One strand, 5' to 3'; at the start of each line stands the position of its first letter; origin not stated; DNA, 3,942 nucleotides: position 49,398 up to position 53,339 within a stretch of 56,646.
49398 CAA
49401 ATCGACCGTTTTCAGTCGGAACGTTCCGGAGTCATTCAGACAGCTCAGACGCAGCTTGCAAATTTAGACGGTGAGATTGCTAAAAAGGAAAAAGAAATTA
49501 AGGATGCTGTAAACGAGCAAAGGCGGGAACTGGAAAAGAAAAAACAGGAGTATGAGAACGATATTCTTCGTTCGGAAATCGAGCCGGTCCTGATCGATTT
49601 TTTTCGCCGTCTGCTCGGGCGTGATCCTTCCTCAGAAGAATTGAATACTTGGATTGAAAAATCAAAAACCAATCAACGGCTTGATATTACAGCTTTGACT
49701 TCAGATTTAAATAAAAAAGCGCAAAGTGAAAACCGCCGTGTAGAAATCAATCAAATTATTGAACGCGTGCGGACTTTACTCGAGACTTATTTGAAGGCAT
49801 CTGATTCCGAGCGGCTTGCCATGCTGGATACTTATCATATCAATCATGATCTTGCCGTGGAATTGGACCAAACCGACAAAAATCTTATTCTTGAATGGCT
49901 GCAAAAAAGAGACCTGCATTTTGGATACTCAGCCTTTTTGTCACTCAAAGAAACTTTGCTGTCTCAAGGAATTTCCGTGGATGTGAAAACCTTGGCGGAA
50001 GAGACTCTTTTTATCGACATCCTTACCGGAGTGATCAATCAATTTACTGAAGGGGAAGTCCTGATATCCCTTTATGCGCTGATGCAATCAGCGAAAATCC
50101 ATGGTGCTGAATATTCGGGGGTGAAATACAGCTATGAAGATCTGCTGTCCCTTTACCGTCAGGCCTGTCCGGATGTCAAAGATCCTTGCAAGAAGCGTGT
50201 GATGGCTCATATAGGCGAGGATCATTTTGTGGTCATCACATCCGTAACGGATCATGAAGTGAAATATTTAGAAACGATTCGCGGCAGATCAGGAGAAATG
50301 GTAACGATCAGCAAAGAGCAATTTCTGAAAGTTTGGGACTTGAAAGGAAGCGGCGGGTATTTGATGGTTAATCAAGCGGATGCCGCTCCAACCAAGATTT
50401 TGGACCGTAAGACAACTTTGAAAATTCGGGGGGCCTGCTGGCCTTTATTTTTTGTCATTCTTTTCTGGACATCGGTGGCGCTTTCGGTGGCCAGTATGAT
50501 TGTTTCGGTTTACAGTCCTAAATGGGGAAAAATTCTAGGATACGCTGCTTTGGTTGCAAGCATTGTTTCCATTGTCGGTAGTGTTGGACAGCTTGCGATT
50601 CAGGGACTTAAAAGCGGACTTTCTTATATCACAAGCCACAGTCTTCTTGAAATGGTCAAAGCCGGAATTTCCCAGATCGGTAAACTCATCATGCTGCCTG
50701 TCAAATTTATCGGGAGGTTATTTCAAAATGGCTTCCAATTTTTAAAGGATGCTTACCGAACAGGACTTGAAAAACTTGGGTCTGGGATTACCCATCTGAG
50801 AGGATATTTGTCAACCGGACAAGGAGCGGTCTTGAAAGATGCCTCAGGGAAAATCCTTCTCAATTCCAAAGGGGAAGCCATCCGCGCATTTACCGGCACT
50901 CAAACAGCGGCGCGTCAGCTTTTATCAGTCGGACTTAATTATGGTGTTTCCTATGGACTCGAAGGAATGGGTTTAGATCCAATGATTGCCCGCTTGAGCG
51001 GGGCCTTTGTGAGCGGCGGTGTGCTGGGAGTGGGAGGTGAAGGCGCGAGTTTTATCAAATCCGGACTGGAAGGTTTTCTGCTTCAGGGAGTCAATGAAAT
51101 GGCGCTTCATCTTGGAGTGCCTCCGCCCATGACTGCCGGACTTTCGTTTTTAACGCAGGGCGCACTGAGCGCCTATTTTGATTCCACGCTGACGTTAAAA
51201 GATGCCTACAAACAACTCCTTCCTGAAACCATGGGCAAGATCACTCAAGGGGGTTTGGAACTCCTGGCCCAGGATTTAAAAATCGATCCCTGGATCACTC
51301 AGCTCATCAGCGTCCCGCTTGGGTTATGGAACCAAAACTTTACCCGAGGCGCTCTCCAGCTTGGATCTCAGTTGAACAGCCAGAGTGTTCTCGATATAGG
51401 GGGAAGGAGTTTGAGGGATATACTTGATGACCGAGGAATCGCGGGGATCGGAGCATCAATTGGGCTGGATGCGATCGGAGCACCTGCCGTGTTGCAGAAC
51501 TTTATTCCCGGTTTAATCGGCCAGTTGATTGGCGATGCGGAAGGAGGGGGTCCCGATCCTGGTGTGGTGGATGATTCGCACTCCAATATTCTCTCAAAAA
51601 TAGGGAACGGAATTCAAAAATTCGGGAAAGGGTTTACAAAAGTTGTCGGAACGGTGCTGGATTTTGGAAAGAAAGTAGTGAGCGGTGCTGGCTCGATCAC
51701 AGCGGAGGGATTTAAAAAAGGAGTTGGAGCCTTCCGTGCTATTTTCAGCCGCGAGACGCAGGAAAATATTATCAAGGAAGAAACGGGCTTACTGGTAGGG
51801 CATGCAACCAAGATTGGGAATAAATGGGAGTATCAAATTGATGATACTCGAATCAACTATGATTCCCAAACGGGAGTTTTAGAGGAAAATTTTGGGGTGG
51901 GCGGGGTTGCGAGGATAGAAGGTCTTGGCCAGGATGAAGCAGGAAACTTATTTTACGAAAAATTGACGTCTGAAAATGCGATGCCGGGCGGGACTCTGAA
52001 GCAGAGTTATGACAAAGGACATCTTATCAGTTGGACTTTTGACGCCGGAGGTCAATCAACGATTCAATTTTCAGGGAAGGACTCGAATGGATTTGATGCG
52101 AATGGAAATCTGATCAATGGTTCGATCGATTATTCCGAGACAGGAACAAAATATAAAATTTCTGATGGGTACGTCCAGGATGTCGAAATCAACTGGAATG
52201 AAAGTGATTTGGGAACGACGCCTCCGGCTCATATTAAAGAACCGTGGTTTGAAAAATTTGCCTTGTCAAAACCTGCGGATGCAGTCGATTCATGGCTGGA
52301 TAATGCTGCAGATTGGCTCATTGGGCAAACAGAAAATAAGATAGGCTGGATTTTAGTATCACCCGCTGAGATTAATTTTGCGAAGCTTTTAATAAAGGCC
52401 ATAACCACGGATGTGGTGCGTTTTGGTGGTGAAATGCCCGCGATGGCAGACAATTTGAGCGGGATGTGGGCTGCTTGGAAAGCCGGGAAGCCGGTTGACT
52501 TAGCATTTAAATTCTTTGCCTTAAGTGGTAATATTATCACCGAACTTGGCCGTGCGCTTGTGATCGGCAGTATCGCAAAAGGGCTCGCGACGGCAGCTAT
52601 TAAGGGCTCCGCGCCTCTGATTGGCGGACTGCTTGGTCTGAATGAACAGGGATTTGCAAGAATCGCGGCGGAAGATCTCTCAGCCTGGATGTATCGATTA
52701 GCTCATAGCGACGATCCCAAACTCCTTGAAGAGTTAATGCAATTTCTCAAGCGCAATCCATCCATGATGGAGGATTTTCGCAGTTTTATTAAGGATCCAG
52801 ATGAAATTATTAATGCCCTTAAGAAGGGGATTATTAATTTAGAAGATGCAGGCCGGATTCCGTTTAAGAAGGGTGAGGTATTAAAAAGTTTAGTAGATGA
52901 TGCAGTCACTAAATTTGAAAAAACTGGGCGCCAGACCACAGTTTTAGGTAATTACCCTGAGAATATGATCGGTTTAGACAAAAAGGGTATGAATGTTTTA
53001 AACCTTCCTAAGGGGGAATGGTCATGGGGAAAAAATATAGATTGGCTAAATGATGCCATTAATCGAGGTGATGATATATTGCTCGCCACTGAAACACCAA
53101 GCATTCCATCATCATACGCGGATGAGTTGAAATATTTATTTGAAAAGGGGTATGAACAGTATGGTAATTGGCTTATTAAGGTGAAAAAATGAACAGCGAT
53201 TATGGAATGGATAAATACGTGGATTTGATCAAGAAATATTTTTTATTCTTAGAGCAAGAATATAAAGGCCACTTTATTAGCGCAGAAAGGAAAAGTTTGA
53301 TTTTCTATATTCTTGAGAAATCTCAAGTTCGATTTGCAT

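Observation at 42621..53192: Giant 3,523-aa surface protein with an architecture I cannot place in a described toxin or adhesin family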

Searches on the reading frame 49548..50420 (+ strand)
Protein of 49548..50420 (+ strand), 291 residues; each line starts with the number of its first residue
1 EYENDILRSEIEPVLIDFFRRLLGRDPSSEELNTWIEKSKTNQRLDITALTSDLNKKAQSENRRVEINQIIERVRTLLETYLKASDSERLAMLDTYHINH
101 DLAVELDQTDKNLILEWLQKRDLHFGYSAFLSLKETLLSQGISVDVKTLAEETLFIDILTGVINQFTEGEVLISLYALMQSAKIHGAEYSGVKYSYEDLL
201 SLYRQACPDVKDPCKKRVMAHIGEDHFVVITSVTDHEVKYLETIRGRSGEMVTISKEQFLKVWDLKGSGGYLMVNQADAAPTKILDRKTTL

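Call 70: predict_structure(alignment_id=A5)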
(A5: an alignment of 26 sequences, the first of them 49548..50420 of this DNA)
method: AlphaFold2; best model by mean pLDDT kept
length: 291 residues; sequences in the alignment: 26
mean_pLDDT: 94.3   pTM: 0.91
mean pLDDT of the five models: 94.3, 94.0, 93.7, 92.9, 92.8
residues with pLDDT >= 90: 260; 70-90: 27; 50-70: 4; < 50: 0
segments of 3 or more residues with pLDDT < 50: none
pLDDT, mean of each block of 10 residues (from residue 1): 86 95 95 93 92 94 96 98 98 97 97 98 95 97 98 98 96 97 98 95 89 88 91 96 95 95 77 96 94 92
secondary structure, 60 per line:
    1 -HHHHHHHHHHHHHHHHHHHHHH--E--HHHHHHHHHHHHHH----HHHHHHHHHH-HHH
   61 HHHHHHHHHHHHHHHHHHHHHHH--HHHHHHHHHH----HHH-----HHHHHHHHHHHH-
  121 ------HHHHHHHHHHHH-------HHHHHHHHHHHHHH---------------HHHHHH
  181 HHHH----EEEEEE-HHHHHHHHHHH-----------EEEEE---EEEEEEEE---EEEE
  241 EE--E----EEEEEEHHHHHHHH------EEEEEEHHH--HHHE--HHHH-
elements in order: H2-23 H29-42 H47-56 H58-83 H86-95 H108-119 H127-138 H146-159 H175-184 E189-194 H196-206 E218-222 E226-233 E237-242 E250-255 H256-263 E270-275 H287-290

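Call 73: fold_search(model_id=the predicted structure, library=pdb)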
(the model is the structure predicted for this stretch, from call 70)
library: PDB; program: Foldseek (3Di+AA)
matches with E <= 10: 522; with E <= 0.001: 4
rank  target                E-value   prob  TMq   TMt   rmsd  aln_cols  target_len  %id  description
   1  7n87_MODEL_1_A        3.2e-05  1.00  0.33  0.60   4.0       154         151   23  Solution NMR structure of peptidase domain from Clostridium thermocellum PCAT1 (released 2021-12-29)
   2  9l5u_B                6.7e-04  1.00  0.35  0.71   9.1       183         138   14  Papain-like cysteine protease toxin/immunity pair (released 2025-06-04)
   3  6v9z_A                7.5e-04  1.00  0.34  0.15   4.4       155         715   22  Cryo-EM structure of PCAT1 bound to its CtA peptide substrate (released 2020-01-22)
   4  8vpb_A                7.9e-04  1.00  0.35  0.15   4.7       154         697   21  Cryo-EM structure of the ABC transporter PCAT1 bound with MgADP_Class_2 (released 2024-10-30)
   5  9qvq_B                1.7e-03  1.00  0.33  0.32   8.1       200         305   13  Crystal structure of the CtaG_H128A variant from Ruminiclostridium cellulolyticum in complex with PHBA (P2(1)-medium) (released 2025-10-01)
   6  6mpz_D                1.9e-03  1.00  0.33  0.66   6.1       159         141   15  Crystal structure of a double glycine motif protease from AMS/PCAT transporter in complex with the leader peptide (released 2019-02-06)
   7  8vp5_B                2.3e-03  1.00  0.35  0.15   4.5       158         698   21  Cryo-EM structure of the ABC transporter PCAT1 bound with ADP and Substrate (released 2024-10-30)
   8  3b79                  2.5e-03  1.00  0.33  0.70   4.1       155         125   14  Crystal structure of the N-terminal peptidase C39 like domain of the toxin secretion ATP-binding protein from Vibrio par (released 2007-11-13)
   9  6mpz_B                2.8e-03  1.00  0.33  0.66   4.9       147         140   15  Crystal structure of a double glycine motif protease from AMS/PCAT transporter in complex with the leader peptide (released 2019-02-06)
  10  9azl_A                2.9e-03  1.00  0.32  0.14   4.4       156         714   21  Cryo-EM structure of the ABC transporter PCAT1 bound with MgADP class1 (released 2024-10-30)
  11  9qvs                  3.1e-03  1.00  0.33  0.32   7.6       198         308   13  Crystal structure of the CtaG_D144N variant from Ruminiclostridium cellulolyticum (P2(1)-small) (released 2025-10-01)
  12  8ssk_B                3.5e-03  1.00  0.33  0.32   4.7       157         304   16  Citrobacter rodentium contact dependent growth inhibition (CDI) entry and toxin (CdiA-CT) domains (released 2024-05-15)
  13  9quz                  3.5e-03  1.00  0.33  0.32   7.5       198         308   13  Crystal structure of CtaG from Ruminiclostridium cellulolyticum (P2(1)-small) (released 2025-10-01)
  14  9qvp_A                3.7e-03  1.00  0.33  0.32   8.3       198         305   13  Crystal structure of the CtaG_H128A variant from Ruminiclostridium cellulolyticum (P2(1)2(1)2(1)-medium) (released 2025-10-01)
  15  9qvl                  4.1e-03  1.00  0.33  0.31   8.0       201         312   13  Crystal structure of the CtaG_C11A variant from Ruminiclostridium cellulolyticum (P2(1)2(1)2(1)-small) (released 2025-10-01)
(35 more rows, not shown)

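Call 74: search_solved_structures(query=A5, max_evalue=1, show_alignments=3)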
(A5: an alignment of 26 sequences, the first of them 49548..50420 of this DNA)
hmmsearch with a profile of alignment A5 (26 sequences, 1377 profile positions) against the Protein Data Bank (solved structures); distinct sequences matched with E-value up to 1: 19.
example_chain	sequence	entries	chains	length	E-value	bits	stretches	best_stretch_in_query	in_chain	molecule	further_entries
7n87_A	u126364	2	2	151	3.2e-07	32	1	460-546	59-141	ABC-type bacteriocin transporter | Peptidase C39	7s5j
6v9z_A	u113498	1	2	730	3.7e-06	28.5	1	460-549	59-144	ABC-type bacteriocin transporter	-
4ry2_A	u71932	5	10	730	3.7e-06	28.5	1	460-549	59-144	ABC-type bacteriocin transporter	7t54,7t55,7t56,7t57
4s0f_A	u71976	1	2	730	3.7e-06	28.5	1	460-549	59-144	ABC-type bacteriocin transporter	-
8vp9_A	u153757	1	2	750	3.8e-06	28.4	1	460-550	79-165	ABC-type bacteriocin transporter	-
8vp3_A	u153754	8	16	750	3.8e-06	28.4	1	460-549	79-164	ABC-type bacteriocin transporter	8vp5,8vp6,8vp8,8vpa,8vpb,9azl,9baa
3s4r_A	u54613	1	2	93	0.24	12.5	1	221-295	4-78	Vimentin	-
2n5e_A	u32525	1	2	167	0.26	12.4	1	148-292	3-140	Apolipoprotein A-I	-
8eqs_C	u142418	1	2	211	0.32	12.1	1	136-292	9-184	Apolipoprotein A-I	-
7kjr_C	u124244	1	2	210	0.32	12.1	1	136-292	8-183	Apolipoprotein A-I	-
9l5u_A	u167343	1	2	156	0.32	12.1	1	503-545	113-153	DUF4150 domain-containing protein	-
8ssm_B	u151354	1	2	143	0.64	11.1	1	503-547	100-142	Contact-dependent inhibitor A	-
6pts_A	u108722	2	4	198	0.64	11.1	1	147-292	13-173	Apolipoprotein A-I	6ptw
6kos_A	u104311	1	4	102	0.66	11.1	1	173-251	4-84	SUWA (Super WA20)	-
2msc_A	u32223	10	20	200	0.66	11.1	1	147-292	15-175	Apolipoprotein A-I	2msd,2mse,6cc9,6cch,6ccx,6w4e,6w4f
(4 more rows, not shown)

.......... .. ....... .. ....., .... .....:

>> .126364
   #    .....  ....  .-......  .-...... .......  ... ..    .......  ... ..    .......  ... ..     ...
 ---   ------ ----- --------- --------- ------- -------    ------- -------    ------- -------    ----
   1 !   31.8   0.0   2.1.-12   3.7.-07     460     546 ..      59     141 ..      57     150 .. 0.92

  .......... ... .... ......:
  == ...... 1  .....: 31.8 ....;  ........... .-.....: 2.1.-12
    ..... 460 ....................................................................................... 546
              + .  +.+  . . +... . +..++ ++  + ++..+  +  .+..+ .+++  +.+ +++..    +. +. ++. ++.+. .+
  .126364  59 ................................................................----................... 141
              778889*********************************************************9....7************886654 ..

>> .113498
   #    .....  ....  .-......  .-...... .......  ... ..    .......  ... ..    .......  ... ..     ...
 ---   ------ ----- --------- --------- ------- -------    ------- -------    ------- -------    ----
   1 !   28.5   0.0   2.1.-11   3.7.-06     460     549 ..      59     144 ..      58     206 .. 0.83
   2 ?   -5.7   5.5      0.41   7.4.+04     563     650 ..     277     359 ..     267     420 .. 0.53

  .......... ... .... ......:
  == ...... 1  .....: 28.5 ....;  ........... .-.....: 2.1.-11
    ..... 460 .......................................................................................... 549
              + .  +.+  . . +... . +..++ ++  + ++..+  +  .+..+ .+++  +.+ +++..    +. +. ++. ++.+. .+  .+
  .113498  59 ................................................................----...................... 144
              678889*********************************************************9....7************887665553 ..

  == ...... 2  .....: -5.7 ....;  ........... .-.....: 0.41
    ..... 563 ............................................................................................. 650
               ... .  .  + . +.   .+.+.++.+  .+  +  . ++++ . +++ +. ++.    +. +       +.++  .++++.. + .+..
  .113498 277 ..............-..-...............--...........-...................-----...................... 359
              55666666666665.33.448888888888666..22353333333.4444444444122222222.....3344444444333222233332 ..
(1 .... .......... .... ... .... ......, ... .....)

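Call 76: search_protein_families(library=pfam, alignment_id=A5, max_evalue=0.01)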
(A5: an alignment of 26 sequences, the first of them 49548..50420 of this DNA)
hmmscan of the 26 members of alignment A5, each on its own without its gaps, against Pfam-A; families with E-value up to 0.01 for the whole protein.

A. member 1, window:49548-50420:+ (291 aa): 0 families

B. families by the number of members that match (of 26 scanned): 11 families
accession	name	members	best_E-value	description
PF03412.21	Peptidase_C39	20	1.6e-10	Peptidase C39 family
PF15711.10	ILEI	2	1e-13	Interleukin-like EMT inducer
PF13946.11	DUF4214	2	0.00051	Domain of unknown function (DUF4214)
PF03938.19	OmpH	2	0.0014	Outer membrane protein (OmpH-like)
PF05593.20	RHS_repeat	1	1.7e-08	RHS Repeat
PF13313.11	DUF4082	1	0.00012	Domain of unknown function (DUF4082)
PF12089.13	DUF3566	1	0.0021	Transmembrane domain of unknown function (DUF3566)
PF04513.17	Baculo_PEP_C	1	0.0026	Baculovirus polyhedron envelope protein, PEP, C terminus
PF16331.10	TolA_bind_tri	1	0.0027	TolA binding protein trimerisation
PF14362.11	DUF4407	1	0.007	Domain of unknown function (DUF4407)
PF22485.1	DUF6987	1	0.0072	Domain of unknown function (DUF6987)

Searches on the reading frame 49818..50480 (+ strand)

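Call 8: search_protein_families(library=pfam, proteins=[window:49818-50480:+], max_evalue=5)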
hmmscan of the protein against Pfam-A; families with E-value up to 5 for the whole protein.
window:49818-50480:+ (221 aa): 3 families
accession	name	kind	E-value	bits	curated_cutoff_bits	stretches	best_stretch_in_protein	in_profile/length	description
PF03412.21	Peptidase_C39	-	0.01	16.1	22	1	85-174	47-122/133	Peptidase C39 family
PF09347.15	DUF1989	-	0.05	13.7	27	1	152-206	1-55/168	Domain of unknown function (DUF1989)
PF11941.14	DUF3459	-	0.21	12.5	22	0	106-145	2-41/90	Domain of unknown function (DUF3459)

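Call 27: search_protein_families(library=ncbifam, proteins=[window:49818-50480:+], max_evalue=1)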
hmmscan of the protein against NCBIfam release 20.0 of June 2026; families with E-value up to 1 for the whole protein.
window:49818-50480:+ (221 aa): 0 families

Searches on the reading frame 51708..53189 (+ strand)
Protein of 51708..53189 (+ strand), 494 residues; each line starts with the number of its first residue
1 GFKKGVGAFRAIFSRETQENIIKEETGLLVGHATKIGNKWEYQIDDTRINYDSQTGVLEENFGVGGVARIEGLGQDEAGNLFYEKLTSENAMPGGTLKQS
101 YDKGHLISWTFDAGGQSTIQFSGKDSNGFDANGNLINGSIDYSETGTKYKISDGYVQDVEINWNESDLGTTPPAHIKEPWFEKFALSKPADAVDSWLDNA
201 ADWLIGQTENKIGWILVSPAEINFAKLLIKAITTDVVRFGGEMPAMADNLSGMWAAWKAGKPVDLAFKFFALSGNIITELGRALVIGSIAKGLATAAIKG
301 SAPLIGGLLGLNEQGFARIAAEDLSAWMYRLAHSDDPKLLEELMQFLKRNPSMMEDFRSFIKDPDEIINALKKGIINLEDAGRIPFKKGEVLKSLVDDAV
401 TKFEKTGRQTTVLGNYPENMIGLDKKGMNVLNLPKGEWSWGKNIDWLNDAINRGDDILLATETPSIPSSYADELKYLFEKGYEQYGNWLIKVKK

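Call 8: search_protein_families(library=pfam, proteins=[window:51708-53189:+], max_evalue=5)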
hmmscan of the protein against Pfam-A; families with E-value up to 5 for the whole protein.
window:51708-53189:+ (494 aa): 1 family
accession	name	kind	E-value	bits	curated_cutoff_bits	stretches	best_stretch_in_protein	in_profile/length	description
PF17371.7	DUF5393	-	0.44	8.8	25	1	420-463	325-370/666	Family of unknown function (DUF5393)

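Call 27: search_protein_families(library=ncbifam, proteins=[window:51708-53189:+], max_evalue=1)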
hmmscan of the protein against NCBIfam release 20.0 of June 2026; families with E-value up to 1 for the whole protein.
window:51708-53189:+ (494 aa): 2 families
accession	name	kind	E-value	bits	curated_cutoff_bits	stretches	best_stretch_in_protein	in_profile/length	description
NF041732.1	hist_kin_CseC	equivalog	0.13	11.3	700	1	249-309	96-155/424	two-component system sensor histidine kinase CseC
NF002138.0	PRK00977.1-2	equivalog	0.19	11.5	77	1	357-406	8-56/77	exodeoxyribonuclease VII small subunit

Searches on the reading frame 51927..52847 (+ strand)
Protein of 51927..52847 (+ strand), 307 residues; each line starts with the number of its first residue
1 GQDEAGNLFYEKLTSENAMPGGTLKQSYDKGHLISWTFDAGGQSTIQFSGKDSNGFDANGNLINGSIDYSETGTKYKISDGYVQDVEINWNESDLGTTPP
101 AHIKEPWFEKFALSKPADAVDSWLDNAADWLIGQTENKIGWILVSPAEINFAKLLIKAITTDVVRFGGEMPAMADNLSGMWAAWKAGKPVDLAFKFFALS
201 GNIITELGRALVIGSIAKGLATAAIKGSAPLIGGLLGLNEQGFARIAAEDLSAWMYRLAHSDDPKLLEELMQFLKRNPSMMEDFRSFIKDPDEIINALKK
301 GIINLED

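Call 69: find_related_loci(query=A6, collection=metagenome_contigs, flank=6000)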
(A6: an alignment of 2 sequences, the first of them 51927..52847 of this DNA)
Query A6 (307 aa) in metagenome_contigs; peptide patterns used: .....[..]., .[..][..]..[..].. (x = any residue, [..] = any of these).
600 stretches matched a pattern, but none encodes a relative of the query by tblastn (E <= 1e-3).

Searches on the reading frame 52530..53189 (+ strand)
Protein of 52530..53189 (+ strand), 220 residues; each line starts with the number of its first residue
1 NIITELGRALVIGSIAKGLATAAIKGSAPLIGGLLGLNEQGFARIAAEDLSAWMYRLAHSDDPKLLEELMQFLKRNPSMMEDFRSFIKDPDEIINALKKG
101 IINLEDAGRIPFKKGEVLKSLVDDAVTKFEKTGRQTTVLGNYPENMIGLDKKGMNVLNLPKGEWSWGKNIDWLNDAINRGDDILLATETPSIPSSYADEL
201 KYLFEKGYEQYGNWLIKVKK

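Call 48: search_protein_families(library=pfam, alignment_id=A3, max_evalue=0.01)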
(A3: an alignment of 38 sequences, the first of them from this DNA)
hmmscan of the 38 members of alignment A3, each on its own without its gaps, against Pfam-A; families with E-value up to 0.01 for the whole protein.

A. member 1, seq(220 aa): 0 families

B. families by the number of members that match (of 38 scanned): 12 families
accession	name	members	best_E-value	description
PF15520.11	Ntox10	1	6e-25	Novel toxin 10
PF06259.18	Abhydrolase_8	1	5.1e-06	Alpha/beta hydrolase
PF08808.17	RES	1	3.2e-05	RES domain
PF05057.20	DUF676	1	6.4e-05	Putative serine esterase (DUF676)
PF00561.26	Abhydrolase_1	1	0.00012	alpha/beta hydrolase fold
PF24322.2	Tle3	1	0.00016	T6SS Tle3 phospholipase effector domain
PF02450.21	LCAT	1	0.0015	Lecithin:cholesterol acyltransferase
PF05708.18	Peptidase_C92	1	0.002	Permuted papain-like amidase enzyme, YaeF/YiiX, C92 family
PF06028.17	DUF915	1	0.0028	Alpha/beta hydrolase of unknown function (DUF915)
PF07819.20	PGAP1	1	0.0029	PGAP1-like alpha/beta domain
PF06057.17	VirJ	1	0.0094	Bacterial virulence protein (VirJ)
PF05990.18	DUF900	1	0.01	Alpha/beta hydrolase of unknown function (DUF900)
